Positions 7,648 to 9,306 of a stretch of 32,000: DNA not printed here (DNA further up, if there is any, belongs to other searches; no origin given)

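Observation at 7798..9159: MpnS homologue carries HEPD-type second-sphere residues (Tyr/Gly instead of Phe/Ile), so the product may not be methylphosphonate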

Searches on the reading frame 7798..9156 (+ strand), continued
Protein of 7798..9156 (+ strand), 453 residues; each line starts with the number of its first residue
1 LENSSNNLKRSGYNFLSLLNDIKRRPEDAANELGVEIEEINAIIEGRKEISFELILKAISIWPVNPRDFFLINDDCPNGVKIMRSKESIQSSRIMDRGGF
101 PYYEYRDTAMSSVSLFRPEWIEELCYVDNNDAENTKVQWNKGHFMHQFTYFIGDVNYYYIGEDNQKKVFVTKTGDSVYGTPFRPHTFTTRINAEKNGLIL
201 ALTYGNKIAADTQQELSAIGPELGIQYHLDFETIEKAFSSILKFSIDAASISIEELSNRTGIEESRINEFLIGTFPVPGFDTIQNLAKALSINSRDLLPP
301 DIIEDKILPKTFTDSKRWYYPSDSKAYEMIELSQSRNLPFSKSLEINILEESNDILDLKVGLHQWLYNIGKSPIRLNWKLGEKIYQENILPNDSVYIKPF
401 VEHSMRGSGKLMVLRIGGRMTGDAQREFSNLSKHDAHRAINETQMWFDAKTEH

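Call 44: list_cluster_members(proteins=[P0019, P0036, P0055, P0056, P0063, P0076, P0098, P0047, P0121, P0122])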
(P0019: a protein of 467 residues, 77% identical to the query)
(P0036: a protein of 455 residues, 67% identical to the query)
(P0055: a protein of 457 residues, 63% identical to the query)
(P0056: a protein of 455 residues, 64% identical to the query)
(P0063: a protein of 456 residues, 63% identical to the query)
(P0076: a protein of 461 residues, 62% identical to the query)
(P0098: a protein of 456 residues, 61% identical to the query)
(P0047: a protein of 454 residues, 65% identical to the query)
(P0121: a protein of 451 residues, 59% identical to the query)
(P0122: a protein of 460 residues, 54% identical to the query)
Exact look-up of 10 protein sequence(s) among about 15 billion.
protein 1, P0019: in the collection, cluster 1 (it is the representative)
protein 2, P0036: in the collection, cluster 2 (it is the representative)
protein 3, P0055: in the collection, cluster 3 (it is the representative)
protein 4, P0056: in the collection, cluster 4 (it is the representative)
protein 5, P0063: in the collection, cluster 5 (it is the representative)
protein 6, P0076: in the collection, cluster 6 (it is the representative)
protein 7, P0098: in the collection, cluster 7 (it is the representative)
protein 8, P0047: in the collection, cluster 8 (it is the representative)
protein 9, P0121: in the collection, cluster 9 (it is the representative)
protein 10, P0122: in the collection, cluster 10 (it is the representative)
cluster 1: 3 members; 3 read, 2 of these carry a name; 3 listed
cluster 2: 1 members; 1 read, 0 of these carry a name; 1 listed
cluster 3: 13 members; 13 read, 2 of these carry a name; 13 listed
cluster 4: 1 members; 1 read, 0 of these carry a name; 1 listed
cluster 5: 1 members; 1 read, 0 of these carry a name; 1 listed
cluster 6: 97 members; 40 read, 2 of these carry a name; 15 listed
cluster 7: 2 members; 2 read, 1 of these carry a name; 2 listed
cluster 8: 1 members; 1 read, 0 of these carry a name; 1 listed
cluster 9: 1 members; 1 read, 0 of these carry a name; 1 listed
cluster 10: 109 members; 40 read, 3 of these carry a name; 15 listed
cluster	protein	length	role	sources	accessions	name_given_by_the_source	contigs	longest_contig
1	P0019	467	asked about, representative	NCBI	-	-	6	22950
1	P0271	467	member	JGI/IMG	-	methylphosphonate synthase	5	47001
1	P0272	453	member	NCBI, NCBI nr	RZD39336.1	MAG: hypothetical protein CXT78_13960 [Thaumarchaeota archaeon] | MAG: hypothetical protein CXT78_13960 [Nitrososphaerota archaeon]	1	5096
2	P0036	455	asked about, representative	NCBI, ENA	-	-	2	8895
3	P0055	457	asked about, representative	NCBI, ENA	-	-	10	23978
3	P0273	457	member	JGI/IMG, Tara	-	strand:- start:10375 stop:11748 length:1374 start_codon:yes stop_codon:yes ...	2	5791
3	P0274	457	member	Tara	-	strand:+ start:2784 stop:4157 length:1374 start_codon:yes stop_codon:yes ...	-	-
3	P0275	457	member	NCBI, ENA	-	-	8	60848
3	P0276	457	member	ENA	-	-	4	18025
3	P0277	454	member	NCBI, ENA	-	-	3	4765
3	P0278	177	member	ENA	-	-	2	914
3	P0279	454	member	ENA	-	-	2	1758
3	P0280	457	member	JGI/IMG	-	-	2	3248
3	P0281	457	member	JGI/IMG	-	-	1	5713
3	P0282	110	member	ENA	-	-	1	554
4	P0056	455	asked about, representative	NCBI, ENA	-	-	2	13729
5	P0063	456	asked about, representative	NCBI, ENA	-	-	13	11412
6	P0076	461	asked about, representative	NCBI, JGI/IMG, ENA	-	-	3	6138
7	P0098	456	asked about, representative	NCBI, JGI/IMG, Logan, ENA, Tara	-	methylphosphonate synthase | strand:+ start:869 stop:2239 length:1371 start_codon:yes stop_codon:yes gene_type:complete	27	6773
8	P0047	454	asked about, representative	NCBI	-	-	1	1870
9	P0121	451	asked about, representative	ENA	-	-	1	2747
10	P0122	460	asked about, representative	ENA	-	-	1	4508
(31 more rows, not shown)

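Call 59: search_solved_structures(query=A1, max_evalue=1, show_alignments=0)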
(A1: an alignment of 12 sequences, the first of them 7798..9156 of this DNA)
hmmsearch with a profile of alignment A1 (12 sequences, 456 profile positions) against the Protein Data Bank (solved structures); distinct sequences matched with E-value up to 1: 54.
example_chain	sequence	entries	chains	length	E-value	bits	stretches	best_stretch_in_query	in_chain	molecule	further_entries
6b9s_A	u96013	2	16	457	2.3e-215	718.8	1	8-456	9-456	Methylphosphonate synthase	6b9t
6b9r_A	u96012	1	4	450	2.5e-108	366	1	12-450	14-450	Hydroxyethylphosphonate dioxygenase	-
5u55_A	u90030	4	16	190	1.3e-08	37.3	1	60-209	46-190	(S)-2-hydroxypropylphosphonic acid epoxidase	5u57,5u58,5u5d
4yar_A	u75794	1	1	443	1.5e-06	30.5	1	177-417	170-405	2-hydroxyethylphosphonate dioxygenase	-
3g7d_A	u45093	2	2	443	1.6e-06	30.4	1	90-417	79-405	PhpD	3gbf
3rzz_A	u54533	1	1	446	2.7e-06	29.6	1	232-417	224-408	Hydroxyethylphoshphonate Dioxygenase (PhpD)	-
8ezt_A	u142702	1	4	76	0.00039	22.5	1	240-298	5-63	HipB(Lp)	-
1zz6_A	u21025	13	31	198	0.00062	21.8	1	238-410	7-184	Hydroxypropylphosphonic Acid Epoxidase | Hydroxyprophylphosphonic Acid Epoxidase | EPOXIDASE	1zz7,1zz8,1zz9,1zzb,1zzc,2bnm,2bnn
4j1x_A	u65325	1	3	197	0.00066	21.7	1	238-410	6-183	Epoxidase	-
2kpj_A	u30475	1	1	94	0.0018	20.3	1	238-305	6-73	SOS-response transcriptional repressor, LexA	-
3qq6_A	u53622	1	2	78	0.0027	19.7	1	238-305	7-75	HTH-type transcriptional regulator sinR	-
8p8o_H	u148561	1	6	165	0.0067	18.4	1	241-309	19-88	Orf20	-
8c8i_D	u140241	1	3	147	0.0067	18.4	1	242-309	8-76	Orf20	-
7pwx_CCC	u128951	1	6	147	0.0069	18.4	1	242-309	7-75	Orf20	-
6h49_A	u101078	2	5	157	0.0072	18.3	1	242-309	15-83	Orf20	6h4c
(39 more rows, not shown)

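Call 73: predict_structure(alignment_id=A2)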
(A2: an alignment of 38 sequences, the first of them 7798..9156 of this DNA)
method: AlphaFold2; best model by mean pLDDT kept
length: 453 residues; sequences in the alignment: 38
mean_pLDDT: 70.0   pTM: 0.60
mean pLDDT of the five models: 70.0, 69.8, 67.2, 66.1, 54.2
residues with pLDDT >= 90: 74; 70-90: 197; 50-70: 83; < 50: 99
segments of 3 or more residues with pLDDT < 50: 1-17, 71-73, 97-100, 204-231, 301-304, 337-339, 418-453
pLDDT, mean of each block of 10 residues (from residue 1): 32 41 69 85 74 77 57 66 89 61 70 59 79 81 65 86 84 81 74 72 42 33 34 67 69 91 94 87 91 68 62 89 89 64 87 82 80 92 92 85 89 65 36 41 34 31
secondary structure, 60 per line:
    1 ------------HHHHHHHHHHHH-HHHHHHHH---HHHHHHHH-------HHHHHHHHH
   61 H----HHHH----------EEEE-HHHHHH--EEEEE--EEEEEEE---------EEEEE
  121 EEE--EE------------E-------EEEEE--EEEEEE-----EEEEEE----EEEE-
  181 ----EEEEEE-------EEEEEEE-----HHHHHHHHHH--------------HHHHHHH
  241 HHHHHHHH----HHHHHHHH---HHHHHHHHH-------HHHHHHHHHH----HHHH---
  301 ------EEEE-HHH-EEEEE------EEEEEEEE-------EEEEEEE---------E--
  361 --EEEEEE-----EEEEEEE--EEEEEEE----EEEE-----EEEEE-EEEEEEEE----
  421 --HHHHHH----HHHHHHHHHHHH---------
elements in order: H13-24 H26-33 H37-44 H52-61 H66-69 E80-83 H85-90 E93-97 E100-106 E116-123 E148-152 E155-160 E166-171 E176-179 E185-190 E198-204 H210-219 H234-248 H253-260 H264-272 H280-289 H294-297 E307-310 E316-320 E327-334 E342-348 E363-368 E374-380 E383-389 E394-397 E403-407 E409-416 H423-428 H433-444

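Call 75: fold_search(model_id=the predicted structure, library=pdb)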
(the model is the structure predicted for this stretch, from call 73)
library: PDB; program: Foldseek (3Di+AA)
matches with E <= 10: 1781; with E <= 0.001: 268
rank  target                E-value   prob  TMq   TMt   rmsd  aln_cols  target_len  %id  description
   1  6b9t_B                1.5e-56  1.00  0.67  0.68  10.0       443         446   55  Crystal structure of MPnS with substrate 2-hydroxyethylphosphonate (2-HEP) and Fe(II) bound (released 2017-12-20)
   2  6b9t_E                5.3e-56  1.00  0.67  0.69  10.1       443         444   55  Crystal structure of MPnS with substrate 2-hydroxyethylphosphonate (2-HEP) and Fe(II) bound (released 2017-12-20)
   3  6b9t_D                5.9e-56  1.00  0.67  0.67  10.4       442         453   54  Crystal structure of MPnS with substrate 2-hydroxyethylphosphonate (2-HEP) and Fe(II) bound (released 2017-12-20)
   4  6b9t_A                6.3e-56  1.00  0.67  0.68  10.3       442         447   54  Crystal structure of MPnS with substrate 2-hydroxyethylphosphonate (2-HEP) and Fe(II) bound (released 2017-12-20)
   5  6b9s_A                6.6e-56  1.00  0.68  0.70   9.7       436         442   54  MPnS crystallized in the absence of substrate (released 2017-12-20)
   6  6b9s_B                3.4e-55  1.00  0.68  0.70   9.5       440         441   55  MPnS crystallized in the absence of substrate (released 2017-12-20)
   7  6b9s_G                4.4e-55  1.00  0.68  0.70   9.7       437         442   54  MPnS crystallized in the absence of substrate (released 2017-12-20)
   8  6b9s_D                4.9e-55  1.00  0.68  0.70   9.8       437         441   54  MPnS crystallized in the absence of substrate (released 2017-12-20)
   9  6b9s_C                6.8e-55  1.00  0.68  0.70   9.3       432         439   54  MPnS crystallized in the absence of substrate (released 2017-12-20)
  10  6b9s_H                2.1e-53  1.00  0.68  0.71   7.7       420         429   55  MPnS crystallized in the absence of substrate (released 2017-12-20)
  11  6b9s_F                6.1e-49  1.00  0.66  0.75   7.7       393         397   52  MPnS crystallized in the absence of substrate (released 2017-12-20)
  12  6b9r_A                1.2e-42  1.00  0.64  0.66   9.9       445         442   34  Streptomyces albus HEPD with substrate 2-hydroxyethylphosphonate (2-HEP) and Fe(II) bound (released 2017-12-20)
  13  6b9r_C                2.5e-42  1.00  0.64  0.65  10.0       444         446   34  Streptomyces albus HEPD with substrate 2-hydroxyethylphosphonate (2-HEP) and Fe(II) bound (released 2017-12-20)
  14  3rzz                  4.2e-22  1.00  0.55  0.59  10.5       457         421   16  Structure of Hydroxyethylphoshphonate Dioxygenase Y98F Mutant (released 2011-07-20)
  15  4yar                  5.2e-22  1.00  0.57  0.59  10.2       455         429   18  2-Hydroxyethylphosphonate dioxygenase (HEPD) E176H (released 2015-03-04)
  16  3g7d                  6.9e-22  1.00  0.56  0.60  10.6       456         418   18  Native PhpD with Cadmium Atoms (released 2009-06-09)
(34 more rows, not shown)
